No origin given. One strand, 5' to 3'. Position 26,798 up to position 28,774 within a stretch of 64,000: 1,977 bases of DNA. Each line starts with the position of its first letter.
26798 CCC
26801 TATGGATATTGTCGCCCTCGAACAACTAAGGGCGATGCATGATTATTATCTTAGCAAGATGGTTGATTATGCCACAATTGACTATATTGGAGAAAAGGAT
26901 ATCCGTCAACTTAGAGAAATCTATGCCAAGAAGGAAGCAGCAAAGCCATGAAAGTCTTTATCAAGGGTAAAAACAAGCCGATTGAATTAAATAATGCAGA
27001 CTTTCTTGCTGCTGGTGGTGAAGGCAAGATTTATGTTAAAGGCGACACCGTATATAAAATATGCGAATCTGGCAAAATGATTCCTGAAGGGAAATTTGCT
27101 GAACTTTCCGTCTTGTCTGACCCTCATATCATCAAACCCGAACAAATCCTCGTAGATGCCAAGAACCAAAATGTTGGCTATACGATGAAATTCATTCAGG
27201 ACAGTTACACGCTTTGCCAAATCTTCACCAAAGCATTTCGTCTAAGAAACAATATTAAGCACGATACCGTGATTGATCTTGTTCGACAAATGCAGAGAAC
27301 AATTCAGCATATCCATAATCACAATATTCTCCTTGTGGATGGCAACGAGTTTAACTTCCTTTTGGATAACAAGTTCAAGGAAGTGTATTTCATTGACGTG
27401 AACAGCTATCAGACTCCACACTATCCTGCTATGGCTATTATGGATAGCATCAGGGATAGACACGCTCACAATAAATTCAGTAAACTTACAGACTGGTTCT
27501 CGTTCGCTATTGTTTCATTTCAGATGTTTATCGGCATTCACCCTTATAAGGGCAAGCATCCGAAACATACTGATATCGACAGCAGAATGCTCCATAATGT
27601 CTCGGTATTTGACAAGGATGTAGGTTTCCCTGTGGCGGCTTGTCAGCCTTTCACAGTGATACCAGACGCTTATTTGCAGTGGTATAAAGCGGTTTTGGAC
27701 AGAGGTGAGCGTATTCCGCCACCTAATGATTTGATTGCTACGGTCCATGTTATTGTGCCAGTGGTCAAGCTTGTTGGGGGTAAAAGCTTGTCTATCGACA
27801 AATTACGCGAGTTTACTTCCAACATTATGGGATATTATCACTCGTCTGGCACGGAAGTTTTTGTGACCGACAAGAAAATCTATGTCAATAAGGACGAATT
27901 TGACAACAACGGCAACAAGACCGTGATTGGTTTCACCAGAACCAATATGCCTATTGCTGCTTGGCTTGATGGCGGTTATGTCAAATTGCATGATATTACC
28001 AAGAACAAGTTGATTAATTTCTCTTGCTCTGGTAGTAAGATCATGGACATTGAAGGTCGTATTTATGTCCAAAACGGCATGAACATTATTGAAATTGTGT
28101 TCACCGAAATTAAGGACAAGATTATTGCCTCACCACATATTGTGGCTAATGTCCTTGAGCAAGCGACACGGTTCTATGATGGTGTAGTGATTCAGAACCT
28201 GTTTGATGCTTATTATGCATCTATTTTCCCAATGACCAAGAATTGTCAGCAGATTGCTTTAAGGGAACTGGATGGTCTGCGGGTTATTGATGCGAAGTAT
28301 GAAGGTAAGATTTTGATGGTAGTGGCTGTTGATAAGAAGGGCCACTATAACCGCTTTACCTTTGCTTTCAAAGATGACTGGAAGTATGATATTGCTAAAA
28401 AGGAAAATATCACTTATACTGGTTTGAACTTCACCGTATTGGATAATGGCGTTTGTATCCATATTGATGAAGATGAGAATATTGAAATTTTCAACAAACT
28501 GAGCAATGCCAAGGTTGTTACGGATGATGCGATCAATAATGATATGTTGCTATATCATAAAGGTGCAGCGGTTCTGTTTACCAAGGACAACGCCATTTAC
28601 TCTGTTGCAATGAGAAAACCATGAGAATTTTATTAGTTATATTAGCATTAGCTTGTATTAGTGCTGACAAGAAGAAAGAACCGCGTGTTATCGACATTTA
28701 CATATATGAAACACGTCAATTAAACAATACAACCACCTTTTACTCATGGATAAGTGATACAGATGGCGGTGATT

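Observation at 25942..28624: Three-gene module: PP2C-like phosphatase, small protein, kinase-like protein with ~300-aa C-terminal domain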

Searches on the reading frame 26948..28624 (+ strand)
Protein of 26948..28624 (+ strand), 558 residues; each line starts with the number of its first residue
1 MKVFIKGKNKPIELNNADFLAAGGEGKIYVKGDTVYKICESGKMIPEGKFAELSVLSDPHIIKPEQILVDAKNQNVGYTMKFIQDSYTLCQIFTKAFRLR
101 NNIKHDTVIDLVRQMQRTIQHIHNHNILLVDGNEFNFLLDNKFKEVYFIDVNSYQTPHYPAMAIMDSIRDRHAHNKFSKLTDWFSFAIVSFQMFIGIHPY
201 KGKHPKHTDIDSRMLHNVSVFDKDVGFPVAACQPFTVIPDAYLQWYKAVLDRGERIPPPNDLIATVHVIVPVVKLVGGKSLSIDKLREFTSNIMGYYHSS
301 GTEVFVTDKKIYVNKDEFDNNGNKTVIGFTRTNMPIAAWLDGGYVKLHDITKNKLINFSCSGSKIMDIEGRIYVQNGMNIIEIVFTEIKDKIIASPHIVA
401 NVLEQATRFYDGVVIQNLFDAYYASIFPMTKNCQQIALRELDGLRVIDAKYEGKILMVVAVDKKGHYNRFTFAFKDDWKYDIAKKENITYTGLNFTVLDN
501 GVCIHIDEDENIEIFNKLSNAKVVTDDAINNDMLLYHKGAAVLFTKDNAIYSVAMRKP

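Call 3: search_protein_families(library=pfam, proteins=[window:26948-28624:+], max_evalue=1)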
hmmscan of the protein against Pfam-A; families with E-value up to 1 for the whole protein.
window:26948-28624:+ (558 aa): 2 families
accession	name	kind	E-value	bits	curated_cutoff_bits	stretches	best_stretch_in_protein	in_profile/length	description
PF00069.31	Pkinase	-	1.3e-05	25.2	31.7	1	57-212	56-212/263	Protein kinase domain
PF01476.26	LysM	-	0.05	14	20.9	1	31-69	5-41/43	LysM domain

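Call 4: search_protein_families(library=padloc, proteins=[window:26948-28624:+], max_evalue=1)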
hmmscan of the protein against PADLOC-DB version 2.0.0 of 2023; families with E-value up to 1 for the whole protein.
window:26948-28624:+ (558 aa): 2 families
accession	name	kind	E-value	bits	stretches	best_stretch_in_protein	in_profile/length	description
PDLC04138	mad6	-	0.00019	18.4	2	175-208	231-264/659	mads_6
PDLC04053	PD-T4-6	-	0.00049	17.7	1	54-214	64-224/311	-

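Call 5: search_protein_families(library=phrogs, proteins=[window:26948-28624:+], max_evalue=0.01)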
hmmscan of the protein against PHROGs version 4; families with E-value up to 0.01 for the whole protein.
window:26948-28624:+ (558 aa): 0 families

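Call 6: search_protein_families(library=ncbifam, proteins=[window:26948-28624:+], max_evalue=0.1)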
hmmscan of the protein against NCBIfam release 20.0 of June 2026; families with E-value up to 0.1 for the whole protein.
window:26948-28624:+ (558 aa): 4 families
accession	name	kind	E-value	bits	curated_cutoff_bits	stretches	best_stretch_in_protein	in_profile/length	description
NF038151.1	lanthi_synth_III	equivalog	0.00015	20.3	575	1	107-206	337-435/833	class III lanthionine synthetase LanKC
NF002475.0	PRK01723.1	equivalog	0.051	12.6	142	1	98-151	134-187/241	3-deoxy-D-manno-octulosonic acid kinase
TIGR03724.2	arch_bud32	equivalog_domain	0.083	12.4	125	0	97-151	78-128/193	KEOPS complex kinase/ATPase Bud32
NF038150.1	lanthi_synth_IV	equivalog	0.097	10.9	650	0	93-216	284-413/851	class IV lanthionine synthetase LanL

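Call 7: search_solved_structures(query=window:26948-28624:+, max_evalue=1, show_alignments=2)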
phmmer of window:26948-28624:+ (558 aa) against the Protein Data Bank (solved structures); distinct sequences matched with E-value up to 1: 29.
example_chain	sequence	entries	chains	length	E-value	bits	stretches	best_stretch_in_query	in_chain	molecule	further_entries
3dfa_A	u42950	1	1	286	0.014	17.2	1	53-151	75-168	Calcium-dependent protein kinase cgd3_920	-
2wei_A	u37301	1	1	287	0.014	17.2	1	53-151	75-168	CALMODULIN-DOMAIN PROTEIN KINASE 1, PUTATIVE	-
3ubd_A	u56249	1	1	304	0.018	16.9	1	112-208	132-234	Ribosomal protein S6 kinase alpha-3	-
4el9_A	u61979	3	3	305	0.018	16.9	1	112-208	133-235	Ribosomal protein S6 kinase alpha-3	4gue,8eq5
7opo_A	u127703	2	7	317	0.019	16.8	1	112-208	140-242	Ribosomal protein S6 kinase alpha-3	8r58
8xfy_A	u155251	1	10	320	0.02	16.7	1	112-208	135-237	Ribosomal protein S6 kinase alpha-3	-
4nus_A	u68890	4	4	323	0.02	16.7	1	112-208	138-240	Ribosomal protein S6 kinase alpha-3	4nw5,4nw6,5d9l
3g51_A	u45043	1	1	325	0.02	16.7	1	112-208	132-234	Ribosomal protein S6 kinase alpha-3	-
5d9k_A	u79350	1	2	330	0.021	16.6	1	112-208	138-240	Ribosomal protein S6 kinase alpha-3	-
3igo_A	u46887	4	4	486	0.034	16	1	54-151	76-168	Calmodulin-domain protein kinase 1 | Calmodulin-domain protein kinase 1, putative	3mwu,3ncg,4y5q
9d8s_A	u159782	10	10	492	0.035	15.9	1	54-151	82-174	Calmodulin-domain protein kinase 1 | Non-specific serine/threonine protein kinase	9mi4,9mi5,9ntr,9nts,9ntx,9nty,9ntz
1fot_A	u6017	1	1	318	0.056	15.3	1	53-204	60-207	CAMP-DEPENDENT PROTEIN KINASE TYPE 1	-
1koa_A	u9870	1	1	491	0.073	14.9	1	80-208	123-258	TWITCHIN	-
3uto_A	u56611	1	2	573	0.097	14.5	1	80-208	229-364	Twitchin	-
3dxn_A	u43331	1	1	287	0.11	14.3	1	29-202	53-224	Calmodulin-like domain protein kinase isoform 3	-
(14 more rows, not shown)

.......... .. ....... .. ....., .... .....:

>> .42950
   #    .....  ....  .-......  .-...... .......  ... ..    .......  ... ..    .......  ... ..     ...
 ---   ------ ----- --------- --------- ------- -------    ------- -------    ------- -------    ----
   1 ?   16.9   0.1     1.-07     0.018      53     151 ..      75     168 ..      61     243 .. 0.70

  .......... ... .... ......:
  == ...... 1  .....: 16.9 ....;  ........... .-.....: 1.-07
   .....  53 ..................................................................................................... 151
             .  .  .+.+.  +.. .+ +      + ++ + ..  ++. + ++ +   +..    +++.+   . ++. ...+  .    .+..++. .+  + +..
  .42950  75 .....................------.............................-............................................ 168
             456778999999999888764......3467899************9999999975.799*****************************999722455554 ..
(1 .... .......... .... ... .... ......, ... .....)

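Call 9: search_dna_similar(query=window:26948-28624:+, collection=phages, mode=protein, max_rows=30, max_evalue=0.001)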
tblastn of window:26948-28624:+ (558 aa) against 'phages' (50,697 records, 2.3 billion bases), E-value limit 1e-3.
Records with a match: 3; places in all: 3; records where one place covers at least 80% of the query: 2.
Best place of each record, by identity: 60-80% 1; <60% 2.
By first word of the organism name: uncultured 3.
By host as written in the record: - 3.
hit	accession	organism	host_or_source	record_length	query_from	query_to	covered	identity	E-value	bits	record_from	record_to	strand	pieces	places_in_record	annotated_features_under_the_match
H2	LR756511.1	uncultured phage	metagenomic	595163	1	558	100%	71.0%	0e+0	852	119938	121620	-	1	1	record has no annotation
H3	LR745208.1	uncultured phage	metagenomic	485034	1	556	100%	40.2%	2e-135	440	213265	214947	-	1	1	record has no annotation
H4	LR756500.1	uncultured phage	metagenomic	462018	1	255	46%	30.5%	2e-25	117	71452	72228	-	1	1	record has no annotation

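Call 10: get_annotated_region(hit=H2, flank=8000)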
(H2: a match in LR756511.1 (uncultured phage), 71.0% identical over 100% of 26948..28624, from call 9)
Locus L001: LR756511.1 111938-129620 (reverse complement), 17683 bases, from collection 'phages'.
description: uncultured phage genome assembly, chromosome: 1.
organism: uncultured phage (NCBI taxid 278008)
taxonomy: Viruses; environmental samples
host: -; source: metagenomic; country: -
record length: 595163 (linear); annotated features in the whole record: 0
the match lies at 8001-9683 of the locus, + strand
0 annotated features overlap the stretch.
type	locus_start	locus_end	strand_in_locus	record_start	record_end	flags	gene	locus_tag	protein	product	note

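Call 11: get_annotated_region(hit=H3, flank=8000)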
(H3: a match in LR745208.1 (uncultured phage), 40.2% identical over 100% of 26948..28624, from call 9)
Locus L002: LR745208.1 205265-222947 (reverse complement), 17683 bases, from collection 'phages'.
description: uncultured phage genome assembly, chromosome: 1.
organism: uncultured phage (NCBI taxid 278008)
taxonomy: Viruses; environmental samples
host: -; source: metagenomic; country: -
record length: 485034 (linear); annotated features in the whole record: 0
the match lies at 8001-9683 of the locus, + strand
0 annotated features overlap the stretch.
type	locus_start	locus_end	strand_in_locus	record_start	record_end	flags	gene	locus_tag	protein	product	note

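Call 12: get_annotated_region(hit=H4, flank=8000)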
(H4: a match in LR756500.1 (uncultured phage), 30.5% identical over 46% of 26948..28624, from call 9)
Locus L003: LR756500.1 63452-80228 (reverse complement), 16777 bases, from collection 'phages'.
description: uncultured phage genome assembly, chromosome: 1.
organism: uncultured phage (NCBI taxid 278008)
taxonomy: Viruses; environmental samples
host: -; source: metagenomic; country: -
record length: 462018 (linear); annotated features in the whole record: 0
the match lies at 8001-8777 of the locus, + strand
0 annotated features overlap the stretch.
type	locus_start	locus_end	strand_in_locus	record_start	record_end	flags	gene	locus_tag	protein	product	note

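Call 16: find_homologous_proteins(query=window:26948-28624:+, max_evalue=0.001)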
Query window:26948-28624:+ (558 aa): 1650 proteins with E <= 0.001 among 7297 candidates; the best 120 are listed.
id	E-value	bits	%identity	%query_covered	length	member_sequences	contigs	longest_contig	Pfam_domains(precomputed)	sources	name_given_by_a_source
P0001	0.0e+0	1279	100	100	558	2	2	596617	-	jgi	-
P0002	0.0e+0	1238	96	100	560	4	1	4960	-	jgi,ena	jgi:hypothetical protein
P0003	0.0e+0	1143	87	100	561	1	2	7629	-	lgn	-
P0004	0.0e+0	1034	79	100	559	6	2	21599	-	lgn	-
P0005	8.4e-298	1007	77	100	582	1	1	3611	PF00069.32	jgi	jgi:hypothetical protein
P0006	1.5e-295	999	76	100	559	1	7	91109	PF00069.32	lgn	-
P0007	1.9e-295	999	77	100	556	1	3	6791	PF00069.32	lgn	-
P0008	5.8e-295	997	75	100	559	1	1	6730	PF00069.32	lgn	-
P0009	1.1e-293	993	75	100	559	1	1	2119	PF00069.32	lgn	-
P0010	2.7e-293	992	74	100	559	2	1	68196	PF00069.32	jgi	-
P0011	9.1e-292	987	73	100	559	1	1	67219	PF00069.32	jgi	jgi:serine/threonine protein kinase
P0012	9.5e-291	983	75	100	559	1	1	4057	PF00069.32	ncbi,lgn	-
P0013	1.9e-290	982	76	100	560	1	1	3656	PF00069.32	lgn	-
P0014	1.6e-285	966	73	100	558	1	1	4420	PF00069.32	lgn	-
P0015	1.8e-283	959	73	100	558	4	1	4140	PF00069.32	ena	-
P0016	6.2e-282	954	73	100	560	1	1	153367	PF00069.32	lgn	-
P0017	7.8e-282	954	72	100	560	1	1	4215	PF00069.32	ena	-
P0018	1.8e-279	946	72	100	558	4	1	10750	PF00069.32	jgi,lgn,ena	-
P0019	1.2e-275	933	71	100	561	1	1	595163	PF00069.32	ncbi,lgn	-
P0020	1.5e-273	927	71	100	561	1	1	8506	PF00069.32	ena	-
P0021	8.7e-269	911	69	100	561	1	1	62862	PF00069.32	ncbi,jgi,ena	jgi:hypothetical protein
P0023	5.2e-206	704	54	100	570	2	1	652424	PF00069.32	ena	-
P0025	5.8e-197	674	52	100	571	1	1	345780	PF00069.32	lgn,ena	-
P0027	7.9e-194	663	51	100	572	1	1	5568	PF00069.32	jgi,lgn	-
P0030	1.6e-191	656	55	100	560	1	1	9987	PF00069.32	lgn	-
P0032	1.6e-187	643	50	100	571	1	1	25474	PF00069.32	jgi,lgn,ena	-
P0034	1.2e-185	636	51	100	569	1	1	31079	PF00069.32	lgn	-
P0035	1.2e-185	636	52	100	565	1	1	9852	PF00069.32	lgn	-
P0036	2.0e-185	636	50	100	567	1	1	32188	PF00069.32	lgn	-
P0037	1.9e-183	629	52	99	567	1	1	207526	PF00069.32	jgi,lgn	-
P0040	1.7e-182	626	52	99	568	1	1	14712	PF00069.32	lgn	-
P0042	1.8e-181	623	51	100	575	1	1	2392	PF00069.32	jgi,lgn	jgi:serine/threonine protein kinase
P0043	3.4e-181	622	51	100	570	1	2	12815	PF00069.32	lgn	-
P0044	2.4e-179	616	49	100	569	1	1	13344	PF00069.32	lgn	-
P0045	1.2e-177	610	50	100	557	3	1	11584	PF00069.32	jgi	jgi:serine/threonine protein kinase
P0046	6.8e-176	604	50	99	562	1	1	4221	PF00069.32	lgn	-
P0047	1.0e-175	604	50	100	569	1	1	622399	PF00069.32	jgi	-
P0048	2.8e-175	602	49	100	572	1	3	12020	PF00069.32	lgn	-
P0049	2.0e-174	599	49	99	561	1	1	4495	PF00069.32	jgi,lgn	jgi:serine/threonine protein kinase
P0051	1.3e-173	597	49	100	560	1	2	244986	PF00069.32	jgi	jgi:hypothetical protein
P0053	5.2e-172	591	48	100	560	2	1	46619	PF00069.32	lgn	-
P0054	1.5e-171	590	49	99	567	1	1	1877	PF00069.32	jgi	jgi:serine/threonine protein kinase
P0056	4.7e-170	585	49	100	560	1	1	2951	PF00069.32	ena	-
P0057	7.8e-170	584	47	99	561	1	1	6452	PF00069.32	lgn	-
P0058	6.2e-169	581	48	100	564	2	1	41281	PF00069.32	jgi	-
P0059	2.9e-167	576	47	100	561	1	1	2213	PF00069.32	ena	-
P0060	3.9e-167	575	74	59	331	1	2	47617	PF00069.32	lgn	-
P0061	1.6e-166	573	47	99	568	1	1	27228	PF00069.32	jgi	jgi:hypothetical protein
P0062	5.3e-166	572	46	100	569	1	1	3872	PF00069.32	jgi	jgi:serine/threonine protein kinase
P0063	2.6e-165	569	49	100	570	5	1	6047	PF00069.32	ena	-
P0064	2.9e-165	569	48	100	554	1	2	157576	PF00069.32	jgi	jgi:serine/threonine protein kinase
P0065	4.9e-165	568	49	100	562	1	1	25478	PF00069.32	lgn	-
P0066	2.0e-164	566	48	100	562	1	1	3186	PF00069.32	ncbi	-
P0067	3.4e-164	566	50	100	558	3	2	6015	PF00069.32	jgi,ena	-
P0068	6.5e-164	565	49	100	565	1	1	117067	PF00069.32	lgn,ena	-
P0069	4.6e-163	562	46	100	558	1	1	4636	PF00069.32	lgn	-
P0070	6.0e-163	561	48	100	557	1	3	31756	PF00069.32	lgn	-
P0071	7.9e-163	561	47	100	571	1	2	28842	PF00069.32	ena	-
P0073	9.1e-163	561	49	100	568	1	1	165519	PF00069.32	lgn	-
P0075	1.2e-162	561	48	92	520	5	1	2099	PF00069.32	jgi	jgi:hypothetical protein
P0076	1.2e-162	560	47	100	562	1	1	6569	PF00069.32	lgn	-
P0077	2.1e-162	560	46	100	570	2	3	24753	PF00069.32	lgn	-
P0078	5.5e-162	558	48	100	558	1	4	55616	PF00069.32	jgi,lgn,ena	jgi:serine/threonine protein kinase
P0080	1.0e-161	557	48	100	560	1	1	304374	PF00069.32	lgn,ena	-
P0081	1.4e-161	557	47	100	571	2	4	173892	PF00069.32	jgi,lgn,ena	-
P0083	2.3e-161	556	45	100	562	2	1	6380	PF00069.32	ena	-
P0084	1.6e-160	553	48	100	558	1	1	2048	PF07714.24,PF00069.32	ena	-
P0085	1.9e-160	553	47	100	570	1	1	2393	PF00069.32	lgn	-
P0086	3.2e-160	552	48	100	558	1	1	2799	PF00069.32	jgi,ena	-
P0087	3.9e-160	552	46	100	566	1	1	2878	PF00069.32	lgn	-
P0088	4.9e-160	552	47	100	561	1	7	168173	PF00069.32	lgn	-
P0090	1.8e-159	550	45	100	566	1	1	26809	PF00069.32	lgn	-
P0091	3.6e-159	549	47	100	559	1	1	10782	PF00069.32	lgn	-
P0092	1.4e-158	547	45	100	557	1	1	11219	PF00069.32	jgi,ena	-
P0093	2.9e-158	546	47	100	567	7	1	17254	PF00069.32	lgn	-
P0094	3.0e-158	546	45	100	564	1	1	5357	PF00069.32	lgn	-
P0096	6.2e-158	545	46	100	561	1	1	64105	PF00069.32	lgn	-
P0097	6.4e-158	545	45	100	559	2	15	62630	PF00069.32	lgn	-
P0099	9.2e-158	544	46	100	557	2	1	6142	PF07714.24,PF00069.32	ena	-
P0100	1.1e-157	544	45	100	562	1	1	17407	PF00069.32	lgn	-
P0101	1.9e-157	543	45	98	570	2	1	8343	PF00069.32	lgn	-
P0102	7.0e-157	541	48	100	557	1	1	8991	PF00069.32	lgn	-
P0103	8.4e-157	541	46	98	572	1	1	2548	PF00069.32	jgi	jgi:hypothetical protein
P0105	2.2e-156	540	46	98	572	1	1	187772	PF00069.32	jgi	-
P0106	3.2e-156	539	46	98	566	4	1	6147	PF00069.32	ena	-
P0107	1.4e-155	537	46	100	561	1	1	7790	PF00069.32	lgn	-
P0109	3.4e-155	536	46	100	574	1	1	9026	PF00069.32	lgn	-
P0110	4.2e-155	536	47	98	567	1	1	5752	PF00069.32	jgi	jgi:hypothetical protein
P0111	5.1e-155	535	44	100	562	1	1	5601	PF00069.32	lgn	-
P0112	5.2e-155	535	46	100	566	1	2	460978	PF00069.32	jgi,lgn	jgi:serine/threonine protein kinase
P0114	8.6e-155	535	45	100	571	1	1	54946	PF00069.32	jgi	-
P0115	1.1e-154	534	44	100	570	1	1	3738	PF00069.32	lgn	-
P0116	1.3e-154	534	44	100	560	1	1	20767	PF00069.32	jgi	jgi:hypothetical protein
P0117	1.5e-154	534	45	100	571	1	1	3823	PF00069.32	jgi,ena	-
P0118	1.6e-154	534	46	99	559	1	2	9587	PF00069.32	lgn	-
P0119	1.7e-154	534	45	100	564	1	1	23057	PF00069.32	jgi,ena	-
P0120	1.9e-154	533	45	100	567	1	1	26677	PF00069.32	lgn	-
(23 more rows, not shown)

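Call 22: find_encoding_contigs(protein=P0023, flank=10000, max_places=2)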
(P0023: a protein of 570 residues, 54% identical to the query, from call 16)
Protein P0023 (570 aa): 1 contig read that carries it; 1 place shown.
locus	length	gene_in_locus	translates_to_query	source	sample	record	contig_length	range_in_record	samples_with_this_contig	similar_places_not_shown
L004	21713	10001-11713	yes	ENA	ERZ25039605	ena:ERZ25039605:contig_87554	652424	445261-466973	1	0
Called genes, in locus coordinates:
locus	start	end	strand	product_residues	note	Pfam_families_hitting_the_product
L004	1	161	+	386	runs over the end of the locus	-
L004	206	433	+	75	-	PF04446:Thg1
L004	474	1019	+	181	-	PF14413:Thg1C (faint)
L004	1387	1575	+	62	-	-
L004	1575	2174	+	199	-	PF03167:UDG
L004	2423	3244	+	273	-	-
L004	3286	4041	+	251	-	-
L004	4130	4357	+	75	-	-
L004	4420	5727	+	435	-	PF17767:NAPRTase_N, PF04095:NAPRTase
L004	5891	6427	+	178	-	PF00557:Peptidase_M24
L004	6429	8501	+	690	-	PF00795:CN_hydrolase, PF02540:NAD_synthase (weak)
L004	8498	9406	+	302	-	PF13672:PP2C_2 (weak)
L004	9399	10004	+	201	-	PF01467:CTP_transf_like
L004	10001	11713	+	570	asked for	PF00069:Pkinase (weak)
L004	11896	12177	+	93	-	-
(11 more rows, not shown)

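Call 23: find_encoding_contigs(protein=P0112, flank=10000, max_places=2)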
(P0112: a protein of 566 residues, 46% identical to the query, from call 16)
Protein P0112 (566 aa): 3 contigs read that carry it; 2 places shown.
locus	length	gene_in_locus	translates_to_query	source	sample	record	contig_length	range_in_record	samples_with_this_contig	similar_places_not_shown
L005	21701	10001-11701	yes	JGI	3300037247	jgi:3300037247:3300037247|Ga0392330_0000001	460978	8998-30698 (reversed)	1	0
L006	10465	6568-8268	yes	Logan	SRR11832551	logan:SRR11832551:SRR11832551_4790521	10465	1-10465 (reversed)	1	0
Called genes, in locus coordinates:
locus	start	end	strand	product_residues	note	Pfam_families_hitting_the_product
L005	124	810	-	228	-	PF18780:HNH_repeat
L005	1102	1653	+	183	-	-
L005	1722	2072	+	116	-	PF14338:Mrr_N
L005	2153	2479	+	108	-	-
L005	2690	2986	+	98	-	-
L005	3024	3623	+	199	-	PF00293:NUDIX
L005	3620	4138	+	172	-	-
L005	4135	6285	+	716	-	PF01653:DNA_ligase_aden, PF03120:OB_DNA_ligase, PF12826:HHH_2 (weak), PF00533:BRCT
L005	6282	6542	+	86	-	-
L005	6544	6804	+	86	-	-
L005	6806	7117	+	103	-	-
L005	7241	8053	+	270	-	-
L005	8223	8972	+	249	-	-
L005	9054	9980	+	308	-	PF13672:PP2C_2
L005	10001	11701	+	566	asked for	PF00069:Pkinase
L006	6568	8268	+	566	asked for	PF00069:Pkinase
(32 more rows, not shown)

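Call 27: predict_structure(alignment_id=A1)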
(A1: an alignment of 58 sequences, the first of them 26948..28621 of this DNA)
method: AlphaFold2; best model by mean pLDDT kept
length: 558 residues; sequences in the alignment: 58
mean_pLDDT: 89.1   pTM: 0.83
mean pLDDT of the five models: 89.1, 88.4, 87.6, 86.9, 86.1
residues with pLDDT >= 90: 345; 70-90: 189; 50-70: 17; < 50: 7
segments of 3 or more residues with pLDDT < 50: 267-272
pLDDT, mean of each block of 10 residues (from residue 1): 92 90 83 92 89 95 94 93 89 86 90 95 94 86 92 90 73 87 94 93 89 93 86 87 95 91 52 62 89 91 92 93 90 94 93 92 92 95 92 94 88 89 93 94 90 95 87 93 90 90 90 88 86 87 90 82
secondary structure, 60 per line:
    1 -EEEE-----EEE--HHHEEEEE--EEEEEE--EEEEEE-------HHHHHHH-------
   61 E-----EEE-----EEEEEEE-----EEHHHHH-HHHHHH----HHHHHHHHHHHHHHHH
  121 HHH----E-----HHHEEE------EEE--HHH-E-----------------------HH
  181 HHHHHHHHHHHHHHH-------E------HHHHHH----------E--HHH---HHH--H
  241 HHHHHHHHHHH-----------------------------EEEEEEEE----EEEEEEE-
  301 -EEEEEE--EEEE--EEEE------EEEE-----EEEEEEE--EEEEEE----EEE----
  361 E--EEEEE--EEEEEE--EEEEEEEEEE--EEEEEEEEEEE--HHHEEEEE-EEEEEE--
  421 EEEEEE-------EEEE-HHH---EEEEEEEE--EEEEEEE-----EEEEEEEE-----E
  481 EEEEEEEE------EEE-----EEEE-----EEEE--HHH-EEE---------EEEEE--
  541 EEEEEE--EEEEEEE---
elements in order: E2-5 E11-13 E19-23 E26-31 E34-39 H47-53 E67-69 E75-81 H89-93 H95-100 H105-123 E137-139 E146-148 H179-195 H210-215 H240-251 E281-288 E293-299 E302-307 E310-313 E316-319 E326-329 E335-341 E344-349 E354-356 E364-368 E371-376 E379-388 E391-401 E407-411 E413-418 E421-426 E434-437 E445-452 E455-461 E467-474 E480-488 E495-497 E503-506 E512-515 E522-524 E534-538 E541-546 E549-555
